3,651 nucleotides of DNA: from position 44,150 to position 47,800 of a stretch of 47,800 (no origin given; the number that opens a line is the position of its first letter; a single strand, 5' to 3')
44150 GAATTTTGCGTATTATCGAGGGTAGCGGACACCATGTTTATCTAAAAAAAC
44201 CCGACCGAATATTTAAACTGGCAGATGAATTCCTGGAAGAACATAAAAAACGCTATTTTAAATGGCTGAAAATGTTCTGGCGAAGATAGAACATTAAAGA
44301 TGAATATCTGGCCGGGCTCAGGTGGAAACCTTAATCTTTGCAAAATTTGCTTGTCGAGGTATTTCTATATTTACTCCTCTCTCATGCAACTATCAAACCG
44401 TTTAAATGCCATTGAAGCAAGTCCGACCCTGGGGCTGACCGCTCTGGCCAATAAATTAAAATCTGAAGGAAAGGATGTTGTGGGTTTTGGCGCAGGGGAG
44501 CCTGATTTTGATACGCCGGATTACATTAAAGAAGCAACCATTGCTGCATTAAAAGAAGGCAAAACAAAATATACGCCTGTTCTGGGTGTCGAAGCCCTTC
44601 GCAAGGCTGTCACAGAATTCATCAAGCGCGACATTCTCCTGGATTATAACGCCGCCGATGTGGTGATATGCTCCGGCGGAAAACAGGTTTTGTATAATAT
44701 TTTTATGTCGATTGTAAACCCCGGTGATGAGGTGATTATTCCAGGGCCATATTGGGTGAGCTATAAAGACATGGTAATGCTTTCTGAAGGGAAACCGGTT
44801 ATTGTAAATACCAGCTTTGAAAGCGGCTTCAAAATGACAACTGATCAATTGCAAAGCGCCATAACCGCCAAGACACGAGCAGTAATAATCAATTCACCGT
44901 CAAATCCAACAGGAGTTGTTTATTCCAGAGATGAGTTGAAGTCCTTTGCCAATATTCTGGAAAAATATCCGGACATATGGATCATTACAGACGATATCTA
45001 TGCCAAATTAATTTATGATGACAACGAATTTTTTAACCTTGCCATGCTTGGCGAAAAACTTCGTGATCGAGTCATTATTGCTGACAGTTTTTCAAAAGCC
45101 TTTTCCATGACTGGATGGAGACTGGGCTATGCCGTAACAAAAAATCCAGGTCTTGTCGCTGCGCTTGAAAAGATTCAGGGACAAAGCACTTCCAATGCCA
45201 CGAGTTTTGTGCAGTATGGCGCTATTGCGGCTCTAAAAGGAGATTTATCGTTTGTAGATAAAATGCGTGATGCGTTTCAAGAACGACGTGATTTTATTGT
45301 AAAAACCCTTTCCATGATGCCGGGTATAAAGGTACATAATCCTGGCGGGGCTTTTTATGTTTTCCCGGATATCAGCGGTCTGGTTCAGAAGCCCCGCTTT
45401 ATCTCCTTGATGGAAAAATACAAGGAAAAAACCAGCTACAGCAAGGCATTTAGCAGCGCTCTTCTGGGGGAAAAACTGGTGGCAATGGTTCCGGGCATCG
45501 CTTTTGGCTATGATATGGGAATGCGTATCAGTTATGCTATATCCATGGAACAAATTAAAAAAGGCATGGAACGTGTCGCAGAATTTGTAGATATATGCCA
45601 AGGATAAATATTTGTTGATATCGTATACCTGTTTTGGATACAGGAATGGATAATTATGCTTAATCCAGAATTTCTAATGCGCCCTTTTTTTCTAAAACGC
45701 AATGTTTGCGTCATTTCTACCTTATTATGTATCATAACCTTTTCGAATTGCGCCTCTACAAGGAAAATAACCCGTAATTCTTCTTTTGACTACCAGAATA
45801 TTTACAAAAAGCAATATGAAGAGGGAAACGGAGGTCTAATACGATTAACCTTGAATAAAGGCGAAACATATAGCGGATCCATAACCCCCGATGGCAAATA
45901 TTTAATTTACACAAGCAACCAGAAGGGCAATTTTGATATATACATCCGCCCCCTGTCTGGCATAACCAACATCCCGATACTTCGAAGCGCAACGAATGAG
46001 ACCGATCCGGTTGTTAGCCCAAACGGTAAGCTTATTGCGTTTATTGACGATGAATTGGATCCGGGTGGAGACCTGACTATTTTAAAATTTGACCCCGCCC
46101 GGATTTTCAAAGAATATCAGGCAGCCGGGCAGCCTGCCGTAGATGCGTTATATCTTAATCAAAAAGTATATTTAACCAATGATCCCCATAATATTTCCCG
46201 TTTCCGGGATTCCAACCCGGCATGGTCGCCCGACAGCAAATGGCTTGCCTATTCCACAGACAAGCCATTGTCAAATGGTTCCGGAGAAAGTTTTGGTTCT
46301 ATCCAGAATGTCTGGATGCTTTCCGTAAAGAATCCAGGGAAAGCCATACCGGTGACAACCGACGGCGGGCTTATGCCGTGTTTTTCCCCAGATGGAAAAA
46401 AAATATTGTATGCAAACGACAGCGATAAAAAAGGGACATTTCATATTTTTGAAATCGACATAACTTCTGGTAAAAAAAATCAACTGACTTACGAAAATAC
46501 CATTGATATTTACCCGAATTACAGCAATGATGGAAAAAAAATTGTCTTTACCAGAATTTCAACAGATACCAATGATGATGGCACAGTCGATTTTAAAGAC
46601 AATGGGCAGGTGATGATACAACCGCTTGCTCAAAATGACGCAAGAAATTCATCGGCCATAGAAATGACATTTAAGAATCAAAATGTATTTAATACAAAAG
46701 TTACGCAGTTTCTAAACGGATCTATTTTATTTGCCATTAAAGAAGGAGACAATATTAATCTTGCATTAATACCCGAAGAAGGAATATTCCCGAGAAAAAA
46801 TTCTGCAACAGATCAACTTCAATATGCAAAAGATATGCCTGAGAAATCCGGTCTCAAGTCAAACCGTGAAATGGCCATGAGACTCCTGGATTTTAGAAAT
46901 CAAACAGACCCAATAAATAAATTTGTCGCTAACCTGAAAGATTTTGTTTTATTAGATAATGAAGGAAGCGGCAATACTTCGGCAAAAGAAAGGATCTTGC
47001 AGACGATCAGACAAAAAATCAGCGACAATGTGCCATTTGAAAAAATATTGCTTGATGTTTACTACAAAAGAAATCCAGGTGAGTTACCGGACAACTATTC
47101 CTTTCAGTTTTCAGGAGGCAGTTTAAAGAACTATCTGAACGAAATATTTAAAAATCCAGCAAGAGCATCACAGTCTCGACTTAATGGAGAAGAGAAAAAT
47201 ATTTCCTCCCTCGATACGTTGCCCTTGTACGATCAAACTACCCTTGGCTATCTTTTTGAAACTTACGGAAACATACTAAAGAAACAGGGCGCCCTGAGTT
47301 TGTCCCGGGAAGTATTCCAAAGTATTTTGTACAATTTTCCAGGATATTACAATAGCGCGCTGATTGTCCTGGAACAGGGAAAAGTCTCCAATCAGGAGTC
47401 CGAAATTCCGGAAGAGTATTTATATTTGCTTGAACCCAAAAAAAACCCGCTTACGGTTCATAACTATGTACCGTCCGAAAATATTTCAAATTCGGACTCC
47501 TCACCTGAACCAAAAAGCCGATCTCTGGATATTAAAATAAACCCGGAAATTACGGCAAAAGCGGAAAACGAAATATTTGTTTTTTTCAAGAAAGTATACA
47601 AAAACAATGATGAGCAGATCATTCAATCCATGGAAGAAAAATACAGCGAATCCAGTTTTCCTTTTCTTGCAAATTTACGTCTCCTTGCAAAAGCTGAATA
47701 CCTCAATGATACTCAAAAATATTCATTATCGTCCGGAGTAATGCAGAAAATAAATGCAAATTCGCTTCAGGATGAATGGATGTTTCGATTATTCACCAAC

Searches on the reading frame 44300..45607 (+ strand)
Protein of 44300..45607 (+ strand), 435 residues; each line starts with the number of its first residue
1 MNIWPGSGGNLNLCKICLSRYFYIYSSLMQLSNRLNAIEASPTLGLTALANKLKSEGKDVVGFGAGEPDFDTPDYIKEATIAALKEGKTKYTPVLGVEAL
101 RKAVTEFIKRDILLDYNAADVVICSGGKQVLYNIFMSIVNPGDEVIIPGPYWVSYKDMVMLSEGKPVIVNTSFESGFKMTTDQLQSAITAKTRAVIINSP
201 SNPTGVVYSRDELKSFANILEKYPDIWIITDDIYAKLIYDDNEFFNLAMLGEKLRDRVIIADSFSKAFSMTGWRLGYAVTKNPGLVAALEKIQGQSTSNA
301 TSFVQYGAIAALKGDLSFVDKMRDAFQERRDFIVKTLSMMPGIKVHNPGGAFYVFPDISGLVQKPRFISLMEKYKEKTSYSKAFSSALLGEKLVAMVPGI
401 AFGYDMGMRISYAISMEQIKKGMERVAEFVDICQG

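Call 64: search_protein_families(library=pfam, proteins=[window:44300-45607:+], max_evalue=0.001)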
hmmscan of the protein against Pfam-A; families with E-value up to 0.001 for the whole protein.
window:44300-45607:+ (435 aa): 4 families
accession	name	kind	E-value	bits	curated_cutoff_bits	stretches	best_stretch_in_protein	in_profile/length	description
PF00155.27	Aminotran_1_2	-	3.7e-73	247.2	19.7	1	58-426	1-361/361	Aminotransferase class I and II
PF01041.23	DegT_DnrJ_EryC1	-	6.6e-06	26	19.8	1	122-197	44-118/360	DegT/DnrJ/EryC1/StrS aminotransferase family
PF01053.26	Cys_Met_Meta_PP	-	6.5e-05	22.1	27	1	116-207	65-153/381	Cys/Met metabolism PLP-dependent enzyme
PF00266.25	Aminotran_5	-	0.00083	18.9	21.5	0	97-230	45-174/371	Aminotransferase class-V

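Call 86: find_encoding_contigs(protein=window:44300-45607:+, flank=10000, max_places=4)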
Protein window:44300-45607:+ (435 aa): no gene with exactly this product is on record in the collection.

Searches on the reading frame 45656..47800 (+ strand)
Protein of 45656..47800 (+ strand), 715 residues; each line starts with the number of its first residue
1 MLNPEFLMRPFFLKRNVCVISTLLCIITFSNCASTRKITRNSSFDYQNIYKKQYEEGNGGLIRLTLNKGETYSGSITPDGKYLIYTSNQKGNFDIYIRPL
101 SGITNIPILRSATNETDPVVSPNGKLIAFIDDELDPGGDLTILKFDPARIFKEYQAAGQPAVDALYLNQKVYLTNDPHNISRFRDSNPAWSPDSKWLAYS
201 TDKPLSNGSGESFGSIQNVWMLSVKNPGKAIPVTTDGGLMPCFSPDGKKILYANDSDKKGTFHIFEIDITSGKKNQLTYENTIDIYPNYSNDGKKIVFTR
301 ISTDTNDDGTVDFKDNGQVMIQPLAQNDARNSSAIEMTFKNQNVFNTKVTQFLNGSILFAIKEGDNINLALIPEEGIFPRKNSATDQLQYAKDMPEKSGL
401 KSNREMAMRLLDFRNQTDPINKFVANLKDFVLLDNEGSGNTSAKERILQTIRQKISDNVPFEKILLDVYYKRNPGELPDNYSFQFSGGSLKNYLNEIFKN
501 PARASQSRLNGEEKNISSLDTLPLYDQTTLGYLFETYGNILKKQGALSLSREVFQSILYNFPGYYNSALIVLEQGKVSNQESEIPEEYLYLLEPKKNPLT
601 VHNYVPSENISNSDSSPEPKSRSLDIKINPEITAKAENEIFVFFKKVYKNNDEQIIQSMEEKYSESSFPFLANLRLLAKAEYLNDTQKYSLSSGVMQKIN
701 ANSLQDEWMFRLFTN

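Call 64: search_protein_families(library=pfam, proteins=[window:45656-47800:+], max_evalue=0.001)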
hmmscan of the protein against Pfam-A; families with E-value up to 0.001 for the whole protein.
window:45656-47800:+ (715 aa): 1 family
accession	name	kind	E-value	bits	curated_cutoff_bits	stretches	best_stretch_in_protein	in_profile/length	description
PF07676.18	PD40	-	1.2e-27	95.6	20.9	2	63-97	3-38/38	WD40-like Beta Propeller Repeat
